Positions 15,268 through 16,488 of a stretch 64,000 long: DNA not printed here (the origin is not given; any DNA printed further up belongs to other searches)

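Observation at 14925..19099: Orphan permuted DNA methyltransferase + nitroreductase + multi-HARE-HTH coiled-coil protein: candidate DNA-modification-sensing module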

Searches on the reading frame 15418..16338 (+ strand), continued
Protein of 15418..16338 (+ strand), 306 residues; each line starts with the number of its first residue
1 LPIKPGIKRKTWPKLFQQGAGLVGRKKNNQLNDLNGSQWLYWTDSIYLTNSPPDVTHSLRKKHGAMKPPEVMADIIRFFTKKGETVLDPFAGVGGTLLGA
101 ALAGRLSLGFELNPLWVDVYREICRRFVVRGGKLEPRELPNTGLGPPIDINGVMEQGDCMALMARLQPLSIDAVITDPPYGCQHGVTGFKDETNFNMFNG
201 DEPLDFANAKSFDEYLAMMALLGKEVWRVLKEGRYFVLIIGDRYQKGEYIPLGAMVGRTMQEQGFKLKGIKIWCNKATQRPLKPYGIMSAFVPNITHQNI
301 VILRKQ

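Call 8: find_encoding_contigs(protein=P0001, flank=10000, max_places=3)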
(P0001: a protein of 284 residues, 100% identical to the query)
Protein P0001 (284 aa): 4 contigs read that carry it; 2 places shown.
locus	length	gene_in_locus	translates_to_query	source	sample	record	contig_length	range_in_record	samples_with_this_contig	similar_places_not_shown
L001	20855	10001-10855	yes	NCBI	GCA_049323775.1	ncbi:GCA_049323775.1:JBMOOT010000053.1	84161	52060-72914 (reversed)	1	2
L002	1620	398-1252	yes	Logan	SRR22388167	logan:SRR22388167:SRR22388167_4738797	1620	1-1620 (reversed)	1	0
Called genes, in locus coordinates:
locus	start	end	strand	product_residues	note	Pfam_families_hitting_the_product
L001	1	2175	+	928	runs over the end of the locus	PF00133:tRNA-synt_1, PF09334:tRNA-synt_1g, PF13603:tRNA-synt_1_2, PF01406:tRNA-synt_1e (weak), PF08264:Anticodon_1, PF06827:zf-FPG_IleRS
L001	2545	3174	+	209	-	PF06130:PTAC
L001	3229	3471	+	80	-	PF18910:DUF5665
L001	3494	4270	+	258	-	PF01258:zf-dskA_traR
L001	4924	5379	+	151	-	PF01252:Peptidase_A8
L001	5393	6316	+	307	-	PF01479:S4, PF00849:PseudoU_synth_2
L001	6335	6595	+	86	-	PF09413:DUF2007 (weak)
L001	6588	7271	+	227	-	PF03692:CxxCxxCC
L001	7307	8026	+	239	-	PF06130:PTAC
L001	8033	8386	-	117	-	-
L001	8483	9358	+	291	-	PF01430:HSP33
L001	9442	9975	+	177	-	PF04608:PgpA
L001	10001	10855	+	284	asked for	PF01555:N6_N4_Mtase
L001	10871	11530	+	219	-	PF00881:Nitroreductase, PF14512:TM1586_NiRdase (weak)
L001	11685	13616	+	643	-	-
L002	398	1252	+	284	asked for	PF01555:N6_N4_Mtase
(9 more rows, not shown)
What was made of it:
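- The window is identical to MAG contig JBMOOT010000053.1 (call 8).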

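Call 9: find_encoding_contigs(protein=P0039, flank=8000, max_places=2)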
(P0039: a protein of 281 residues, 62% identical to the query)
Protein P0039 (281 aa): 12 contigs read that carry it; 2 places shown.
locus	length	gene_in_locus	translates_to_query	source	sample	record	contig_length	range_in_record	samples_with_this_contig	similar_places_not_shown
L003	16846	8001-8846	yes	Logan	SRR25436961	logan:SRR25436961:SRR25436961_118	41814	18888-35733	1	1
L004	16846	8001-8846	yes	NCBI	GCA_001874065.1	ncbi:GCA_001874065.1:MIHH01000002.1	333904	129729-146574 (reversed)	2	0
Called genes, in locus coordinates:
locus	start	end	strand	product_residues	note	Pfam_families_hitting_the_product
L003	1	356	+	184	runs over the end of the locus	PF05103:DivIVA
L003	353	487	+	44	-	-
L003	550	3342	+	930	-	PF00133:tRNA-synt_1, PF09334:tRNA-synt_1g, PF01406:tRNA-synt_1e (weak), PF08264:Anticodon_1, PF06827:zf-FPG_IleRS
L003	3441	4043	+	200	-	PF06130:PTAC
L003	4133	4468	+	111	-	PF18910:DUF5665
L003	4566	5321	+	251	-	PF01258:zf-dskA_traR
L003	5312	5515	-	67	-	-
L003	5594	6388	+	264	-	PF08543:Phos_pyr_kin, PF00294:PfkB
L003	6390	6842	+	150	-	PF01252:Peptidase_A8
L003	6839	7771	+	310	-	PF00849:PseudoU_synth_2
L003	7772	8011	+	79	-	-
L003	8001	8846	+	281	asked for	PF01555:N6_N4_Mtase, PF01170:UPF0020 (faint), PF01555:N6_N4_Mtase (weak)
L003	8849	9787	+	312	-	PF03547:Mem_trans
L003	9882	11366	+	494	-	-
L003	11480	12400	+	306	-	PF00005:ABC_tran, PF13304:AAA_21, PF27102:NodI_C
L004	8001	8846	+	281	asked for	PF01555:N6_N4_Mtase, PF01170:UPF0020 (faint), PF01555:N6_N4_Mtase (weak)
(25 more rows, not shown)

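Call 10: find_encoding_contigs(protein=P0020, flank=8000, max_places=2)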
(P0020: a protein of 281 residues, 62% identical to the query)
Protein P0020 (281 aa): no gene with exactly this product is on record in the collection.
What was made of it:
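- Tried and rejected: The protein was not on record (call 10).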

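Call 16: find_related_loci(query=A1, collection=genome_contigs, flank=10000)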
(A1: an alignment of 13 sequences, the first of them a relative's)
Query A1 (284 aa) in genome_contigs; peptide patterns used: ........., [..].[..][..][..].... (x = any residue, [..] = any of these).
600 stretches matched a pattern (row limit reached: there are more); 288 encode a relative of the query (tblastn E <= 1e-3); the best 80 are kept; 80 distinct loci.
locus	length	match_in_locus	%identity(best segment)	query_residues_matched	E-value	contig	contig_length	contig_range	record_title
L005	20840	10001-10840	60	1-284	4e-115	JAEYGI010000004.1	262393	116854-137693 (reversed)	MAG: Bacillota bacterium isolate OH_HFB_283 k127_1137545, whole genome shotgun sequence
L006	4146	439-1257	61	7-283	1e-115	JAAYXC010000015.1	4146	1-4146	MAG: Bacillota bacterium isolate AS02xzSISU_37 1139_AS02, whole genome shotgun sequence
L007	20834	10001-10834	60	2-283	2e-113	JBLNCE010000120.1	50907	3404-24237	MAG: Bacteroidota bacterium isolate MAG133 PRJNA950955_bin4_renamed_119, whole genome shotgun sequence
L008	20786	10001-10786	57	7-284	5e-104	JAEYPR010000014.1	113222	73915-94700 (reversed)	MAG: Bacillota bacterium isolate OH_CBB_200 k127_2147378, whole genome shotgun sequence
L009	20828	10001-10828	56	4-284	5e-102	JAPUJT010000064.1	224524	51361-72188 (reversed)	MAG: Planctomycetota bacterium isolate KW1-S15_114 KW1-S15_114_cg64, whole genome shotgun sequence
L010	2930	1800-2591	57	6-283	7e-104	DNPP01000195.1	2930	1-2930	MAG TPA_asm: Bacillota bacterium isolate UBA8346 contig_80740, whole genome shotgun sequence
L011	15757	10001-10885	43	3-284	4e-68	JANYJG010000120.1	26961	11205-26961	MAG: Chloroflexi bacterium isolate GL140_3_metabinner_70 GL140_3_k141_1282068, whole genome shotgun sequence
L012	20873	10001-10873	43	7-284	1e-66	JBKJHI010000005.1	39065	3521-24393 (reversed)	MAG: Candidatus Limnocylindrales bacterium isolate ant_bin.103 S1Ck117_2058810_flag_0_multi_14.7289_len_39065, whole gen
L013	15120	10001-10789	40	7-284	1e-65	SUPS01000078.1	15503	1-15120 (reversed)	MAG: Candidatus Helarchaeota ASGARD archaeon Hel_GB_A NODE_4300_length_15503_cov_11.6003, whole genome shotgun sequence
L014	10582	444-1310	43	7-282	4e-65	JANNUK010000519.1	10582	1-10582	MAG: Chloroflexota bacterium isolate SOY_30_metabat_227 SOY_30_k141_4368531, whole genome shotgun sequence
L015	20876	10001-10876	43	6-284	1e-64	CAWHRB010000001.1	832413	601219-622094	MAG: uncultured Chloroflexia bacterium isolate MFD06742.bin.1.139 genome assembly, contig: contig_2188, whole genome sho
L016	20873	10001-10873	42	7-284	2e-64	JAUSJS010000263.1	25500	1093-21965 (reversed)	MAG: Candidatus Limnocylindrales bacterium isolate E14_metabat.bin.312 E14_k141_1770189, whole genome shotgun sequence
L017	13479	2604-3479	41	4-282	6e-64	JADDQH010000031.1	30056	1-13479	MAG: Chloroflexota bacterium isolate YB3_1 AB19_YB3_103_length_30077_cov_56, whole genome shotgun sequence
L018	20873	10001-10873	41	7-284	8e-64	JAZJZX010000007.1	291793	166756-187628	MAG: Chloroflexota bacterium isolate ADI_H2L1_1_122_18_3-bin042_1 ADIH2L11_B042_1_000000000007, whole genome shotgun seq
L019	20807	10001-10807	38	3-284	4e-64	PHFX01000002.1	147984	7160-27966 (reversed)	MAG: Candidatus Brocadia sp. WS118 scaffold_1, whole genome shotgun sequence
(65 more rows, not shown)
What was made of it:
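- The family is also found in Chloroflexota, Planctomycetota, Halobacteria and others, with identity falling with taxonomic distance (call 16). The gene sits next to rluD, and its distribution looks vertically conserved (calls 9, 16).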

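Call 28: find_encoding_contigs(protein=P0005, flank=7000, max_places=1)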
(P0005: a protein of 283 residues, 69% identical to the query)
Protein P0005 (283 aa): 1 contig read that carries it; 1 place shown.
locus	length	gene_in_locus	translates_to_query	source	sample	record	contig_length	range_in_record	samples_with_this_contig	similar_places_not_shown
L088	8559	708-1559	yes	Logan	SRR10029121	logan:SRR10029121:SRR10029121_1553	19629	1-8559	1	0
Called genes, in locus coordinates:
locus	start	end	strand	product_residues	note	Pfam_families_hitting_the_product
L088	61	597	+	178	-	PF04608:PgpA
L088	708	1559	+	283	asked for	PF01555:N6_N4_Mtase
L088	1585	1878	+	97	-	PF12838:Fer4_7 (faint)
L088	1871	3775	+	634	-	PF02730:AFOR_N, PF01314:AFOR_C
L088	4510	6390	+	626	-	-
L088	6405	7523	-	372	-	PF12945:PilZNR, PF00142:Fer4_NifH, PF01656:CbiA, PF10609:ParA, PF13614:AAA_31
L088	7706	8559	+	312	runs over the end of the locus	PF02463:SMC_N (faint), PF00005:ABC_tran, PF13304:AAA_21, PF27102:NodI_C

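Call 29: find_encoding_contigs(protein=P0009, flank=7000, max_places=1)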
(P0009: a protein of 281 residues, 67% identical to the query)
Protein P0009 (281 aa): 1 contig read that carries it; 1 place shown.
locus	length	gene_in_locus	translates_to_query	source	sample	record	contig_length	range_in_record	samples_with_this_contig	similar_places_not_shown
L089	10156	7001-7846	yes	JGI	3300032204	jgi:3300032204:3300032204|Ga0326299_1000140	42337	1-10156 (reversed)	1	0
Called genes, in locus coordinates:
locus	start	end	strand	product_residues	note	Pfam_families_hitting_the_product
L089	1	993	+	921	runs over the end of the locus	PF00133:tRNA-synt_1, PF01921:tRNA-synt_1f (faint), PF09334:tRNA-synt_1g, PF01406:tRNA-synt_1e (weak), PF09334:tRNA-synt_1g (weak), PF08264:Anticodon_1, PF06827:zf-FPG_IleRS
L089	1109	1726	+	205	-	PF06130:PTAC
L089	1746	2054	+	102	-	PF18910:DUF5665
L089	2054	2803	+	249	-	PF01258:zf-dskA_traR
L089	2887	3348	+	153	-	PF01252:Peptidase_A8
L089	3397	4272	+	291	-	PF01479:S4, PF00849:PseudoU_synth_2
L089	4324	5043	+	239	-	PF06130:PTAC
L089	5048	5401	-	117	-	-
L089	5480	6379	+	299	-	PF01430:HSP33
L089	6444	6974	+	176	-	PF04608:PgpA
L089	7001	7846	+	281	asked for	PF01555:N6_N4_Mtase, PF01170:UPF0020 (weak), PF01555:N6_N4_Mtase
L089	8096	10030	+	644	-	-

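Call 30: find_encoding_contigs(protein=P0007, flank=7000, max_places=1)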
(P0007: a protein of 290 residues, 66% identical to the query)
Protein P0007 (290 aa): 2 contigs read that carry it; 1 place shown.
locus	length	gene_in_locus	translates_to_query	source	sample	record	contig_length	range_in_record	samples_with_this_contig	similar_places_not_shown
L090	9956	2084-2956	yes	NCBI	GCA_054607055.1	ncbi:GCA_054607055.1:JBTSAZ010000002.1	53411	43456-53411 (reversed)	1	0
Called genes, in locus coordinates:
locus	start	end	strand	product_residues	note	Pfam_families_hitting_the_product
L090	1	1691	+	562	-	PF02421:FeoB_N, PF07670:Gate, PF07664:FeoB_C, PF07670:Gate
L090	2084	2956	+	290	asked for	PF01555:N6_N4_Mtase, PF01170:UPF0020 (weak), PF01555:N6_N4_Mtase (weak)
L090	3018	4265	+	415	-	PF09861:Lar_N (faint), PF04015:DUF362 (faint)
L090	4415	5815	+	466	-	-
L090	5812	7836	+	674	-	PF00912:Transgly, PF00905:Transpeptidase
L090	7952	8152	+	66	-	-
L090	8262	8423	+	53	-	-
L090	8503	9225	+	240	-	PF00149:Metallophos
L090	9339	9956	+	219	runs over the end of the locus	PF00990:GGDEF, PF22335:Cas10-Cmr2_palm2 (weak)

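Call 33: list_cluster_members(proteins=[P0042, P0039, P0020])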
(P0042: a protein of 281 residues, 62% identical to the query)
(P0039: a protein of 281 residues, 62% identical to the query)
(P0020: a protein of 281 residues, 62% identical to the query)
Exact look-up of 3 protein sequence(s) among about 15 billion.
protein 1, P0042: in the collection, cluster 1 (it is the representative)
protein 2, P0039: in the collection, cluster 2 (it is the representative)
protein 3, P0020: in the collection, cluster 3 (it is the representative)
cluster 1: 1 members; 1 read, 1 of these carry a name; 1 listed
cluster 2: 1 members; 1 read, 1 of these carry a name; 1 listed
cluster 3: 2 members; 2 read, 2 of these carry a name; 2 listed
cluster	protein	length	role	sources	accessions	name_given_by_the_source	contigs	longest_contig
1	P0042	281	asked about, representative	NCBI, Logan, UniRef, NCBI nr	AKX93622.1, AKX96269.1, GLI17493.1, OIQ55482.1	DNA methyltransferase [Neomoorella thermoacetica] | Methyltransferase n=1 Tax=Moorella thermoacetica (strain ATCC 39073 / JCM 9320) ... | DNA methyltransferase [Moorella thermoacetica]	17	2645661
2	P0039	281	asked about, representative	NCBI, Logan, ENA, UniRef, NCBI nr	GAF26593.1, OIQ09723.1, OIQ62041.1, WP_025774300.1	DNA methyltransferase [Neomoorella thermoacetica] | Methyltransferase n=2 Tax=Neomoorella thermoacetica TaxID=1525 RepID=A0A1J5JSP0_NEOTH | DNA methyltransferase [Moorella thermoacetica]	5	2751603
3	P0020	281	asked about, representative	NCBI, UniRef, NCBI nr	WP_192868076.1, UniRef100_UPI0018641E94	DNA methyltransferase [Calderihabitans maritimus] | DNA methyltransferase n=1 Tax=Calderihabitans maritimus TaxID=1246530 RepID=UPI0018641E94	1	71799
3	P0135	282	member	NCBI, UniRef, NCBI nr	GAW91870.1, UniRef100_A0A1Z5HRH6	DNA modification methylase [Calderihabitans maritimus] | Methyltransferase n=1 Tax=Calderihabitans maritimus TaxID=1246530 RepID=A0A1Z5HRH6_9FIRM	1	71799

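Call 36: find_encoding_contigs(protein=P0042, flank=10000, max_places=4)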
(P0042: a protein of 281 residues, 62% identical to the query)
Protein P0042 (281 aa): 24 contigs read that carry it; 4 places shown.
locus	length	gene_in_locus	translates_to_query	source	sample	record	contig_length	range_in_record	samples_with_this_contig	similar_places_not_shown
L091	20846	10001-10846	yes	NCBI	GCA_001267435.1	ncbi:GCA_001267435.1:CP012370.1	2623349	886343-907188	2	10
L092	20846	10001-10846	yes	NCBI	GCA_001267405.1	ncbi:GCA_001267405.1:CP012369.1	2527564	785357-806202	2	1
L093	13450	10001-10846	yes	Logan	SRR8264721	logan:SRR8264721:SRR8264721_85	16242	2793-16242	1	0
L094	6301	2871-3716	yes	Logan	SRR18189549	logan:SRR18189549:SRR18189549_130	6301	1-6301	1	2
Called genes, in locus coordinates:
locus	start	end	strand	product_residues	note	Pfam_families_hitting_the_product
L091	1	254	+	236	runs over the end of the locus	PF01168:Ala_racemase_N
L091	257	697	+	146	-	PF04472:SepF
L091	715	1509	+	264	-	PF03446:NAD_binding_2 (faint), PF03807:F420_oxidored, PF14748:P5CR_dimer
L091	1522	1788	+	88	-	PF02325:CCB3_YggT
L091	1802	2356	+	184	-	-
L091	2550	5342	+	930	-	PF00133:tRNA-synt_1, PF09334:tRNA-synt_1g, PF01406:tRNA-synt_1e (weak), PF08264:Anticodon_1, PF06827:zf-FPG_IleRS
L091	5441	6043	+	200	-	PF06130:PTAC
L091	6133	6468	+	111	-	PF18910:DUF5665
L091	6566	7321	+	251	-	PF01258:zf-dskA_traR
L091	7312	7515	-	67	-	-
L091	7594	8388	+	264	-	PF08543:Phos_pyr_kin, PF00294:PfkB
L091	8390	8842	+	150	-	PF01252:Peptidase_A8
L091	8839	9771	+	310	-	PF00849:PseudoU_synth_2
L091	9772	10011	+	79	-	-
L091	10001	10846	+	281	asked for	PF01555:N6_N4_Mtase, PF01170:UPF0020 (faint), PF01555:N6_N4_Mtase (weak)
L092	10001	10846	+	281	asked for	PF01555:N6_N4_Mtase, PF01170:UPF0020 (faint), PF01555:N6_N4_Mtase (weak)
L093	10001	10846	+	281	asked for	PF01555:N6_N4_Mtase, PF01170:UPF0020 (faint), PF01555:N6_N4_Mtase (weak)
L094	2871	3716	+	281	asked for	PF01555:N6_N4_Mtase, PF01170:UPF0020 (faint), PF01555:N6_N4_Mtase (weak)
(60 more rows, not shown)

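Call 47: search_protein_families(library=padloc, proteins=[window:15484-16338:+], max_evalue=0.01)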
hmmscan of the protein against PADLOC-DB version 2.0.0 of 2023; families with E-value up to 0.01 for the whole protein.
window:15484-16338:+ (284 aa): 64 families (the best 25 are shown)
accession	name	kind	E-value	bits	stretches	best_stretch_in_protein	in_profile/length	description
PDLC03284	MTase_II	-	6.2e-35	119.1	2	5-159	60-210/361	Type II methyltransferase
PDLC03353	MTase_II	-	3.8e-33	113.1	2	136-284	16-150/260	Type II methyltransferase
PDLC03351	MTase_II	-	1.3e-30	104.8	1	8-250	91-309/348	Type II methyltransferase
PDLC03391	MTase_II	-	5e-30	102.4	1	6-283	106-379/381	Type II methyltransferase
PDLC03350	MTase_II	-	1.1e-22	78.8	2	36-99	229-292/312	Type II methyltransferase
PDLC03371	MTase_II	-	2.9e-22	77.5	2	32-101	183-251/260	Type II methyltransferase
PDLC03216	MTase_II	-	2.8e-16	57.5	2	133-251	15-122/364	Type II methyltransferase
PDLC03259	MTase_II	-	6.2e-16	56.2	2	38-99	191-252/423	Type II methyltransferase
PDLC03387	MTase_II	-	8.5e-16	55.9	2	36-98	209-271/289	Type II methyltransferase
PDLC03380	MTase_II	-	2.5e-15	54.6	2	33-96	30-92/393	Type II methyltransferase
PDLC03228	MTase_II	-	3.6e-15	54.4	2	36-94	139-197/227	Type II methyltransferase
PDLC03321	MTase_II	-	3.1e-14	50.8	2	38-98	179-238/245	Type II methyltransferase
PDLC03283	MTase_II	-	3.9e-14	50.7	2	33-100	202-269/352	Type II methyltransferase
PDLC03265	MTase_II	-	1.1e-13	49.3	2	38-97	264-323/333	Type II methyltransferase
PDLC04134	mad2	-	1.3e-13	48.7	1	37-227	266-405/492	mads_2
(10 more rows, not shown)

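Call 86: predict_structure(alignment_id=A1)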
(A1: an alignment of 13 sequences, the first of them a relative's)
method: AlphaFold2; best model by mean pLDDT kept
length: 284 residues; sequences in the alignment: 13
mean_pLDDT: 77.7   pTM: 0.82
mean pLDDT of the five models: 77.7, 74.2, 73.7, 73.4, 73.1
residues with pLDDT >= 90: 116; 70-90: 91; 50-70: 28; < 50: 49
segments of 3 or more residues with pLDDT < 50: 1-16, 162-174, 258-274
pLDDT, mean of each block of 10 residues (from residue 1): 35 48 68 83 76 90 93 93 95 91 93 86 89 95 98 79 38 53 77 91 98 90 70 92 87 58 38 66 92
secondary structure, 60 per line:
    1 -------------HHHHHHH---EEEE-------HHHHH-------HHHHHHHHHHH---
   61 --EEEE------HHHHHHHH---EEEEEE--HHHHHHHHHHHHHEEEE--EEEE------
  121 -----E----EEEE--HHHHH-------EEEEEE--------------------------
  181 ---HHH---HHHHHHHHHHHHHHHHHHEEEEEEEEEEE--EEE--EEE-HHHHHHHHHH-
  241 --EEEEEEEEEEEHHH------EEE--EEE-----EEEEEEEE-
elements in order: H14-20 E24-27 H35-39 H47-57 E63-66 H73-80 E84-89 H92-104 E105-108 E111-114 E131-134 H137-141 E149-154 H190-207 E208-218 E221-223 E226-228 H230-239 E243-253 E263-265 E268-270 E276-283
